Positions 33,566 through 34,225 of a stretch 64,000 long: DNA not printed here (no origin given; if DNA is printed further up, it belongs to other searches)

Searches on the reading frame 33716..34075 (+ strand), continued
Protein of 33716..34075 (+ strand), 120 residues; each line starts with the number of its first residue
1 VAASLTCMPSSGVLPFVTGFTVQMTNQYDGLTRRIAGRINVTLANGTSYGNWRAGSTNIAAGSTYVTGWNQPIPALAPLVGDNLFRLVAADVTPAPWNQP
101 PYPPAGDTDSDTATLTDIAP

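Call 59: search_protein_families(library=ncbifam, alignment_id=A3, max_evalue=0.001)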
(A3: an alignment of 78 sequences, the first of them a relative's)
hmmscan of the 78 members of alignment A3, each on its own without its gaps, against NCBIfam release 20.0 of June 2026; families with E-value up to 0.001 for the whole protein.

A. member 1, P0121 (697 aa): 0 families

B. families by the number of members that match (of 78 scanned): 40 families (the first 25 are shown)
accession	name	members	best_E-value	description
TIGR04247.1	NosD_copper_fam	7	4.7e-10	nitrous oxide reductase family maturation protein NosD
TIGR03921.1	T7SS_mycosin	3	1.8e-40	type VII secretion-associated serine protease mycosin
NF033595.1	denti_PrtP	3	1.4e-20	dentilisin complex serine proteinase subunit PrtP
NF047539.1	XAC2610_fam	3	1.6e-12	XAC2610-related protein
TIGR03804.1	para_beta_helix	3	4.1e-07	parallel beta-helix repeat protein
NF038112.1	myxo_dep_M36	2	2.4e-35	myxosortase-dependent M36 family metallopeptidase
NF033679.1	DNRLRE_dom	2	3.5e-18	DNRLRE domain-containing protein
TIGR04275.1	beta_prop_Msarc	2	7e-14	beta-propeller repeat protein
NF038128.1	choice_anch_J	2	6.9e-10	choice-of-anchor J domain-containing protein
TIGR03895.1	protease_PatA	2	1.1e-08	PatA/PatG family cyanobactin maturation protease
TIGR01376.1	POMP_repeat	2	1.8e-08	polymorphic outer membrane protein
NF040809.1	germ_prot_CspBA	2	3e-07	bifunctional germination protease/germinant receptor pseudoprotease CspBA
NF052323.1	T9SSA_dep_M6i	2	2e-06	T9SS-dependent M6-like inactivated metalloprotease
TIGR03803.2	Gloeo_Verruco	1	5e-66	choice-of-anchor tandem repeat GloVer-containing protein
NF047494.1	Lepto_SBBP_lipo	1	7.4e-27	SBBP repeat beta-propeller lipoprotein, LipL53 family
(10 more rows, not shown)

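Call 85: search_solved_structures(query=L066:3436-6357:+, max_evalue=0.001)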
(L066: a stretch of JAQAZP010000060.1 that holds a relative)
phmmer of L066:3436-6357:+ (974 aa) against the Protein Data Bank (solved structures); distinct sequences matched with E-value up to 0.001: 7.
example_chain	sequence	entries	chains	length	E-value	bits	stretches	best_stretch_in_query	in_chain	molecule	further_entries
1cvr_A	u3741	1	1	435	4e-73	249.9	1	230-580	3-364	GINGIPAIN R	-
4ief_B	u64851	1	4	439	1.2e-72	248.3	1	230-580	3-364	Gingipain R2 Mature Domain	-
4ief_A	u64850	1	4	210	2.3e-32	115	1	74-223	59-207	Gingipain R2 Pro-Domain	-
4tkx_L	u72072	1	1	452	1e-10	43.4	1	271-559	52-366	Lys-gingipain W83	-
4rbm_A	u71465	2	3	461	1e-10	43.3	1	271-559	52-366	Lys-gingipain W83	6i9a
5mun_A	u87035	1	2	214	1.8e-10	42.5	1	32-215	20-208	Lys-gingipain W83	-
6za2_A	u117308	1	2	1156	1.6e-05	26.2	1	313-560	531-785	Por secretion system protein porU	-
